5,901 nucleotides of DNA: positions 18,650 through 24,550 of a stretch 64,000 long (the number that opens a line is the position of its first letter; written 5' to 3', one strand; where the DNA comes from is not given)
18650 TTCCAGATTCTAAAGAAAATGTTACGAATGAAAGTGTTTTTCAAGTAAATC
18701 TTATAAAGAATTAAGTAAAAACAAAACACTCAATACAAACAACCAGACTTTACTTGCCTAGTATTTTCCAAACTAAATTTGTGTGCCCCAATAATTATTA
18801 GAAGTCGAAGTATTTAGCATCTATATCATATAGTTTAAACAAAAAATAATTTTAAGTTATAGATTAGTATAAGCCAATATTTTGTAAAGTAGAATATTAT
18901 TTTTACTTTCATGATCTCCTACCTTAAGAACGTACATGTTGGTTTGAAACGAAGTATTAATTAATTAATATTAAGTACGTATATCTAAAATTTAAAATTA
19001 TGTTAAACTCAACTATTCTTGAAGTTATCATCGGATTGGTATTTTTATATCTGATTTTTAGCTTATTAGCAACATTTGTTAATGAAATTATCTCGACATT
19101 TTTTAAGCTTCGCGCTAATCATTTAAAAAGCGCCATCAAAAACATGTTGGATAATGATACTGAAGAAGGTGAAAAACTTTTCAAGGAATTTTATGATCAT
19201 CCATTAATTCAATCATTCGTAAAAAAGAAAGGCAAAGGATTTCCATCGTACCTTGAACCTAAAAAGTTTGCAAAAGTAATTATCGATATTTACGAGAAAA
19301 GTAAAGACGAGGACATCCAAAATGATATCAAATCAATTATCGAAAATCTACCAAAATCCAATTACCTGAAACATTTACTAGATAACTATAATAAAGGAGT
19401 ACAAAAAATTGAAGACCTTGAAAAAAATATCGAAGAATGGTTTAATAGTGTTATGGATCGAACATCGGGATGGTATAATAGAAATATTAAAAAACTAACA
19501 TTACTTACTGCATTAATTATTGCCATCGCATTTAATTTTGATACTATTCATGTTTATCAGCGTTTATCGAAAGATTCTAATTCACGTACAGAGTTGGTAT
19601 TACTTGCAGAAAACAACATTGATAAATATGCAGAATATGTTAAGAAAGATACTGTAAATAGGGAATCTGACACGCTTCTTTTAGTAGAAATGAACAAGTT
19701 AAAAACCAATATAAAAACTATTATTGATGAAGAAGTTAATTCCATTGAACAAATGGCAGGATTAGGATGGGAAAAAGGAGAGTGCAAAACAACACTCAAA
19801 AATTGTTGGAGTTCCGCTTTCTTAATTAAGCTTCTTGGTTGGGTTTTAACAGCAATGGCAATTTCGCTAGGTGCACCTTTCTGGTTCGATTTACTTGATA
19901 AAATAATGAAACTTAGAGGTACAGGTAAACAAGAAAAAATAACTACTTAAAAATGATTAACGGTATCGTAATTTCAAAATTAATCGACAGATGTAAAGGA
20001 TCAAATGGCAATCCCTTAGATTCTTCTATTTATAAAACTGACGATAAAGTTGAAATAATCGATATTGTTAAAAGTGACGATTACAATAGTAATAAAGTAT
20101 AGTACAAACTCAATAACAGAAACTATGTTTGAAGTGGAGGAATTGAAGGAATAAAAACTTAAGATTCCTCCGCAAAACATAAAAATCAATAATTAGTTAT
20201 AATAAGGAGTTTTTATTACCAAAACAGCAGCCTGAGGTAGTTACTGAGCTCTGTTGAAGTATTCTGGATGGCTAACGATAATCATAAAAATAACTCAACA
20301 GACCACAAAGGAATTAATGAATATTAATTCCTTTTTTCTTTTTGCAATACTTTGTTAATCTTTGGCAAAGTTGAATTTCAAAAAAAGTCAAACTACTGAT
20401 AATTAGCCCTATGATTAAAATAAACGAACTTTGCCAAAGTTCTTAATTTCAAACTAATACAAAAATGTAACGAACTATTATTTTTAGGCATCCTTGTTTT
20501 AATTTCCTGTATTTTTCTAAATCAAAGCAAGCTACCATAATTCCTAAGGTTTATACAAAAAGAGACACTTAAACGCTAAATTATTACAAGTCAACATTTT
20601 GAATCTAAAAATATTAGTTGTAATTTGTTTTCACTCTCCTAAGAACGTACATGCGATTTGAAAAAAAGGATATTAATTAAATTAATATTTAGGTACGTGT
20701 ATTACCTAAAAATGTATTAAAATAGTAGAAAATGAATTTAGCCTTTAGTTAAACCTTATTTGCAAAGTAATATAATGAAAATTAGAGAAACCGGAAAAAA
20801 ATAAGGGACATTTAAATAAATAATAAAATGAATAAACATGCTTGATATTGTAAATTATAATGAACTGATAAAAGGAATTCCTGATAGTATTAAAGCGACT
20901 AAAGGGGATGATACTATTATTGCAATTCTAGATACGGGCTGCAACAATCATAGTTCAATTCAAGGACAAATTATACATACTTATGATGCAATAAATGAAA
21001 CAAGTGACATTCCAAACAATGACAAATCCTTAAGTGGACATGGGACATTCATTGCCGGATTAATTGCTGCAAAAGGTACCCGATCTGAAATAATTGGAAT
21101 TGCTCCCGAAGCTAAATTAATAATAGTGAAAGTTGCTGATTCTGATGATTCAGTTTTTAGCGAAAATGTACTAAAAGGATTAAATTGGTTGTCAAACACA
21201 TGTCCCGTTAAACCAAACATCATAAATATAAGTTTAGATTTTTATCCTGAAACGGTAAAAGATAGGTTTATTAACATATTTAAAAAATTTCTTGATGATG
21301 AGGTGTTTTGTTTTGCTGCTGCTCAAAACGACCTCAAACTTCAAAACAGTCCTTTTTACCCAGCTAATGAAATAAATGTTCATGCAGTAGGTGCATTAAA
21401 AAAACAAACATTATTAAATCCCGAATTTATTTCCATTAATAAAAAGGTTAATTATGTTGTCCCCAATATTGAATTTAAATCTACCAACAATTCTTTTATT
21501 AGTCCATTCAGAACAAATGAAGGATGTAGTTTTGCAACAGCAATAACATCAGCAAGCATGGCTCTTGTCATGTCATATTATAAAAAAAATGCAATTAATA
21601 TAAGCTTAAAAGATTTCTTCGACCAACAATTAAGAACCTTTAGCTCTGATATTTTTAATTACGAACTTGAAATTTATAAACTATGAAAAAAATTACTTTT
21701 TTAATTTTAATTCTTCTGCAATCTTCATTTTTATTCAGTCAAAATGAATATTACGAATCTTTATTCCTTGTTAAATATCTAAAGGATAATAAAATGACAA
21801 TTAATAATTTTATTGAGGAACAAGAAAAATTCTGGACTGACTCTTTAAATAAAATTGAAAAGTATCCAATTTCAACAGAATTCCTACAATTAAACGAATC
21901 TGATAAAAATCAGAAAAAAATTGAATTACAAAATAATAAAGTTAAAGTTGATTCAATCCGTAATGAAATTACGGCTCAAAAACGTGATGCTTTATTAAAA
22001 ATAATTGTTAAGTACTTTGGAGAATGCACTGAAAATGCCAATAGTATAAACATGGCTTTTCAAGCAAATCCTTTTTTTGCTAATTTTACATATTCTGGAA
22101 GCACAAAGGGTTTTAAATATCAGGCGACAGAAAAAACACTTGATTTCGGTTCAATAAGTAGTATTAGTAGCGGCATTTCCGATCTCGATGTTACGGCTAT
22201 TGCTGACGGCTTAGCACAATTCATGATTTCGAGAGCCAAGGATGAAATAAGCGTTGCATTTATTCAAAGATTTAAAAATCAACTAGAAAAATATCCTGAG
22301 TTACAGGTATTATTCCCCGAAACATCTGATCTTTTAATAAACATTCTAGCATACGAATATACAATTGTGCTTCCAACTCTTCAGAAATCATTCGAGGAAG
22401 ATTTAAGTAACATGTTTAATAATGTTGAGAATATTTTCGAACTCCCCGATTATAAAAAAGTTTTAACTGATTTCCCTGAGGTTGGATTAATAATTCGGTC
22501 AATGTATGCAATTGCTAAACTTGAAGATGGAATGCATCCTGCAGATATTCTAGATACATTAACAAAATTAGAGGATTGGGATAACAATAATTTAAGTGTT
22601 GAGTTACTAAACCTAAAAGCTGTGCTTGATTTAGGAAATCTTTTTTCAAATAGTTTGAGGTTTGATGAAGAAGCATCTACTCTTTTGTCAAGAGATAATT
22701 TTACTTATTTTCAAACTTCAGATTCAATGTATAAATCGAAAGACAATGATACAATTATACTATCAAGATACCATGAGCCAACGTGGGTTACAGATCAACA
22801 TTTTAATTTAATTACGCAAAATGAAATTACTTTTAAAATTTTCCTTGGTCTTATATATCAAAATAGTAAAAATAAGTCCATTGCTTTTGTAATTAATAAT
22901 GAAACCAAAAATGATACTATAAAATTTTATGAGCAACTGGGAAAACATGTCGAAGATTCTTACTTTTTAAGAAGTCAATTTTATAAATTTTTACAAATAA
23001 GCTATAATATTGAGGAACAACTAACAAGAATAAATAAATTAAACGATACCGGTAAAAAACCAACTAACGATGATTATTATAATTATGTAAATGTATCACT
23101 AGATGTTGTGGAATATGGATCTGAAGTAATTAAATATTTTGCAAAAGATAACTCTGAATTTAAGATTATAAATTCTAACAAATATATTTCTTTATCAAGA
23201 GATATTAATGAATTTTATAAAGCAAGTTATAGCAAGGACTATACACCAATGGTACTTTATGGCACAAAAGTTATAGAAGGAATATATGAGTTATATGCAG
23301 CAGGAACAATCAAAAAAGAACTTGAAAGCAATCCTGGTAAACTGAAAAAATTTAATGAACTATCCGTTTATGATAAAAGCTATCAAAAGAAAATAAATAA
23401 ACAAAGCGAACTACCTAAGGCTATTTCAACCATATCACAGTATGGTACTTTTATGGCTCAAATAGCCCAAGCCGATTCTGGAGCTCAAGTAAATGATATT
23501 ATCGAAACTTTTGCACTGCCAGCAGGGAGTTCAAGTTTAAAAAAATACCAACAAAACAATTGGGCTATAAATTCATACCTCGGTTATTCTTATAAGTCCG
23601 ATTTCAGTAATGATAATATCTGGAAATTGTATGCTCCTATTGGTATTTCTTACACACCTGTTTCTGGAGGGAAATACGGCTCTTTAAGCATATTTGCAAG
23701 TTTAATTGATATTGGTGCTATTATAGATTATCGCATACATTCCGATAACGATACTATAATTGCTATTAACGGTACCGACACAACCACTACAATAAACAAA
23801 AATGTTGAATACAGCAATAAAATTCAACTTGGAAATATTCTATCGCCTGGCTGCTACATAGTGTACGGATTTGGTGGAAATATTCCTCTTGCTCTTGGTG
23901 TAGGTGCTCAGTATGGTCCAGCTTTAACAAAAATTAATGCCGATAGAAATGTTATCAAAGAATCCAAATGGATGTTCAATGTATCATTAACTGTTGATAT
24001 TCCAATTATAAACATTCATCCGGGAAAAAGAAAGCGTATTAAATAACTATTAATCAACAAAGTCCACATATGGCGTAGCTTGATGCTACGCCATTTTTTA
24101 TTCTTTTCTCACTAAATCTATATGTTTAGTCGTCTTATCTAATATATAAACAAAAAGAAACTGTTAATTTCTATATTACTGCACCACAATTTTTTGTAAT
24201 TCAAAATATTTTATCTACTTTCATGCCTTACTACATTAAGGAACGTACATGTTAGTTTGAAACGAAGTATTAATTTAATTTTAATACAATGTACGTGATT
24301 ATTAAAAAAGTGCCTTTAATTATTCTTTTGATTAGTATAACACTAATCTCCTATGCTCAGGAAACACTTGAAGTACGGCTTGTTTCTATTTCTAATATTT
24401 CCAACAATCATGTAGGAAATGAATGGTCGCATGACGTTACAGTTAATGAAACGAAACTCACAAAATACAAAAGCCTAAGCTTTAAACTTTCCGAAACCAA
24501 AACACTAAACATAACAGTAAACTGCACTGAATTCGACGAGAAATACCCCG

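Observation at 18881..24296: Three copies of a promoter plus ~60-nt structured 5' leader: candidate new cis-regulatory RNA or operator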

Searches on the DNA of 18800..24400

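Call 51: search_rna_families(source=window, start=18800, end=24400, threshold=evalue, max_evalue=5)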
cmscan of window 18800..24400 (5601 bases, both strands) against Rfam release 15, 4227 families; matches with E-value up to 5: 5.
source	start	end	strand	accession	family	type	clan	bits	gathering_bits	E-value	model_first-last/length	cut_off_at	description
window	23999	24100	+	RF01775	RsaOG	Gene; sRNA;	-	24.3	50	1.6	1-147/147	no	RNA S.aureus Orsay G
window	18988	19050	-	RF00101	SraC_RyeA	Gene; sRNA;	CL00105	20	37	3.1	1-145/145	no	SraC/RyeA RNA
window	20360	20439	-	RF00445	MIR399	Gene; miRNA;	-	18.2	57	2.4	25-94/117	no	mir-399 microRNA precursor family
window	20360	20439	+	RF00445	MIR399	Gene; miRNA;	-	17.5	57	3.9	25-94/117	no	mir-399 microRNA precursor family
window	21473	21587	-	RF00015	U4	Gene; snRNA; splicing;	CL00007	17.2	46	1.4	1-138/138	no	U4 spliceosomal RNA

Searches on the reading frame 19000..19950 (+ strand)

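Call 7: search_protein_families(library=pfam, proteins=[window:19000-19950:+], max_evalue=0.01)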
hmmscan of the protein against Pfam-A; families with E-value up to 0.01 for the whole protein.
window:19000-19950:+ (316 aa): 2 families
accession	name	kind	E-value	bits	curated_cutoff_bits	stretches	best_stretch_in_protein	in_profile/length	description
PF01544.23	CorA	-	1.9e-05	24.6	27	1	117-174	188-245/292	CorA-like Mg2+ transporter protein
PF25504.1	HEAT_5MP1_2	-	0.0018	18.4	26.5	1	111-194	81-162/241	5MP1/2 HEAT domain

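Call 47: search_protein_families(library=padloc, proteins=[window:19000-19950:+], max_evalue=0.001)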
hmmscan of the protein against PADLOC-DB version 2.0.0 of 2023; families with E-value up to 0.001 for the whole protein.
window:19000-19950:+ (316 aa): 0 families

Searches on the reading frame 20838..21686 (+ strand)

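Call 7: search_protein_families(library=pfam, proteins=[window:20838-21686:+], max_evalue=0.01)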
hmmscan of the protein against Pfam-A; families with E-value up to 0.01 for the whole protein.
window:20838-21686:+ (282 aa): 1 family
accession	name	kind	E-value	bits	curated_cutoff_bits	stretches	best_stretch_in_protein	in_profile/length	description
PF00082.27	Peptidase_S8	-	7e-25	88.3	21.8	1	23-250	1-259/288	Subtilase family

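Call 47: search_protein_families(library=padloc, proteins=[window:20838-21686:+], max_evalue=0.001)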
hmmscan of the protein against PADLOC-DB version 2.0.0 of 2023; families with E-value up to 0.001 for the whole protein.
window:20838-21686:+ (282 aa): 3 families
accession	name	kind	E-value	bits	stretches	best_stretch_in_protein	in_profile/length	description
PDLC03014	subtilase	-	1.6e-07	29.2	1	22-243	170-354/391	-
PDLC02197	IetS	-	9.7e-06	22.1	1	22-154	255-380/749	-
PDLC02198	IetS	-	4.2e-05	19.7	1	10-77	238-302/795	-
